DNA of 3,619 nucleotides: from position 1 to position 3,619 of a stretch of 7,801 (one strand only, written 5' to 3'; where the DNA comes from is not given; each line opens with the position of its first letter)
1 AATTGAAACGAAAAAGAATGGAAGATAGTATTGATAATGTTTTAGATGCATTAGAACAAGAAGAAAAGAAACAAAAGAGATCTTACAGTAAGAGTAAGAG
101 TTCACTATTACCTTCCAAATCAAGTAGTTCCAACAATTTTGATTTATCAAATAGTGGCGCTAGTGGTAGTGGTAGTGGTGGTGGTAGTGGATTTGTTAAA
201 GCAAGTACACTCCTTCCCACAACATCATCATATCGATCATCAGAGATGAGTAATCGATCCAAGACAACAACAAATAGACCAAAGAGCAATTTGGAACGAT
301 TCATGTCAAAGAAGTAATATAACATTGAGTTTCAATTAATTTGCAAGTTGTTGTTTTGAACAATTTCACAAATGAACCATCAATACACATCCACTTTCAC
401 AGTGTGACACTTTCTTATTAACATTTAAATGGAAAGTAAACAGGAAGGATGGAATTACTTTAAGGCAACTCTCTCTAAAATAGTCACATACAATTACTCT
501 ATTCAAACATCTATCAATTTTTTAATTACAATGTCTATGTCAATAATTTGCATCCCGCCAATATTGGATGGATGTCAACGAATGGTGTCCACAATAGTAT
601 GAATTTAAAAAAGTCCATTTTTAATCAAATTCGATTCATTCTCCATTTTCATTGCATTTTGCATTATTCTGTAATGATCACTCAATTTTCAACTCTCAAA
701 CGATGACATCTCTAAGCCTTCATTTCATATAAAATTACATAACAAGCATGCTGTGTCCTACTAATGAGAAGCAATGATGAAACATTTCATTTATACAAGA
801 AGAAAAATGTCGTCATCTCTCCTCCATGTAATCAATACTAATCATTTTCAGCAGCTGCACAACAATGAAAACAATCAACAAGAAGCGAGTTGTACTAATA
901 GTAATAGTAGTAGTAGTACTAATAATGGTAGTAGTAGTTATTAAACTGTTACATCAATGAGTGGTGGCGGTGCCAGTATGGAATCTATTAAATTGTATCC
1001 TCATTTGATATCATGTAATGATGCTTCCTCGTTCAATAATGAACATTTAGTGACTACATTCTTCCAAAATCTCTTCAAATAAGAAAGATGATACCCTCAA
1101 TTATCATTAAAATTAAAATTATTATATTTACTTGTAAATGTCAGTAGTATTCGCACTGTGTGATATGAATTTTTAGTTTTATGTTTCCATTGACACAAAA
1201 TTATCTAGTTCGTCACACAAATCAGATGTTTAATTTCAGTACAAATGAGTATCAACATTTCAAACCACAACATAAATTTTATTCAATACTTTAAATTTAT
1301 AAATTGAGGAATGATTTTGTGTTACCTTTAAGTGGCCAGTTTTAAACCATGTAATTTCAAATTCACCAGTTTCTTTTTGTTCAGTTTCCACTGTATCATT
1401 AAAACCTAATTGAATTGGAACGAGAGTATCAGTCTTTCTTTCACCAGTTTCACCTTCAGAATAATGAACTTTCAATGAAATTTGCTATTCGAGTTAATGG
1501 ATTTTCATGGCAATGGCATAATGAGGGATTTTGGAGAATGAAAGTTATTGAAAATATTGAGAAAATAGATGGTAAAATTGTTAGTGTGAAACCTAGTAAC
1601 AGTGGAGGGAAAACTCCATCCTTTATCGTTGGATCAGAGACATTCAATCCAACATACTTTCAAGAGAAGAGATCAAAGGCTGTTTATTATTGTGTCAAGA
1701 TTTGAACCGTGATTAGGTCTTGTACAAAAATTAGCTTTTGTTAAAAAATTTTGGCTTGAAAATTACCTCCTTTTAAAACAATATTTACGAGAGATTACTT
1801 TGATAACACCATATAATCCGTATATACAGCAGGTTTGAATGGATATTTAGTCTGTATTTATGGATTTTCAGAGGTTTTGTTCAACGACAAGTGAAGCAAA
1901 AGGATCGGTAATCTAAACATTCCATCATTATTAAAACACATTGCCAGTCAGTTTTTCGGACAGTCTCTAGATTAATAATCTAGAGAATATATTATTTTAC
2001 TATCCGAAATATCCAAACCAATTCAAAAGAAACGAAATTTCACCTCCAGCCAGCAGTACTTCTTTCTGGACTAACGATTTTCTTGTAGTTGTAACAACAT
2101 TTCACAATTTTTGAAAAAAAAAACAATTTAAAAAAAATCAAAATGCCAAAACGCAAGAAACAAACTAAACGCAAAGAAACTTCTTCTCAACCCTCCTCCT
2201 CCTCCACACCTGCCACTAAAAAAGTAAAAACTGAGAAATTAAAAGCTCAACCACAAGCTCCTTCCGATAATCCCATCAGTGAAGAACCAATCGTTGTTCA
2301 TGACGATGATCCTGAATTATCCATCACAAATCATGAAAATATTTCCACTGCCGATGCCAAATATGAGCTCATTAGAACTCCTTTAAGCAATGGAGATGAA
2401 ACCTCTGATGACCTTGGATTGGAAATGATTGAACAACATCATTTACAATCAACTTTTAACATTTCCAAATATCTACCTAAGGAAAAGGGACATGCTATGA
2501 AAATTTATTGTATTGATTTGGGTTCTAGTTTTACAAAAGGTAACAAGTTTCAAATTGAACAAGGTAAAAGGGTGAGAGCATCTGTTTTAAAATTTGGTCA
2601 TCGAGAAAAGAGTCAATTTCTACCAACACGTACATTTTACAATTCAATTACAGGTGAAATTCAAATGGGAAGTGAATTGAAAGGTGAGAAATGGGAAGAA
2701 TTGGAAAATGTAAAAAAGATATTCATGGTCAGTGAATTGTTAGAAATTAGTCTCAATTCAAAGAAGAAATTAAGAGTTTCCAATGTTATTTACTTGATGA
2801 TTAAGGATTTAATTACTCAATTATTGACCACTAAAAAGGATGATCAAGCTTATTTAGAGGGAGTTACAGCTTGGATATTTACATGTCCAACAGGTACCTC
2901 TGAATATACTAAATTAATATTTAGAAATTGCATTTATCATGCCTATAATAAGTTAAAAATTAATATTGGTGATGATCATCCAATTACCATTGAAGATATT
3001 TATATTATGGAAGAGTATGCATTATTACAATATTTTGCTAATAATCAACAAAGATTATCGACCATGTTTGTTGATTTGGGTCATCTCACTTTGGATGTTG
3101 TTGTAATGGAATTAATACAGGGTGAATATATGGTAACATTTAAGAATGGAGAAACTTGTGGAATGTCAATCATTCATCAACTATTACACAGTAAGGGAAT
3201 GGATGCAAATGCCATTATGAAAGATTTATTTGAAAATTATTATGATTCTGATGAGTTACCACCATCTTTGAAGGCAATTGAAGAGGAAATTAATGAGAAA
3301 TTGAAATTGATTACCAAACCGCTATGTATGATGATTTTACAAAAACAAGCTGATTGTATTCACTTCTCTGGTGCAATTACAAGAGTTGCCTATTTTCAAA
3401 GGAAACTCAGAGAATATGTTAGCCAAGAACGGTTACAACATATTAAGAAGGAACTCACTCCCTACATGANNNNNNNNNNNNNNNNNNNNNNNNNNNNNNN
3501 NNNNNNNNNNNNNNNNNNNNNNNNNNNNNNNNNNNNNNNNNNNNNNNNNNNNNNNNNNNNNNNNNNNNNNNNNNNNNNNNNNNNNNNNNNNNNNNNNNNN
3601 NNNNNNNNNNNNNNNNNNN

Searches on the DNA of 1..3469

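Call 70: search_rna_families(source=window, start=1, end=3469, threshold=gathering)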
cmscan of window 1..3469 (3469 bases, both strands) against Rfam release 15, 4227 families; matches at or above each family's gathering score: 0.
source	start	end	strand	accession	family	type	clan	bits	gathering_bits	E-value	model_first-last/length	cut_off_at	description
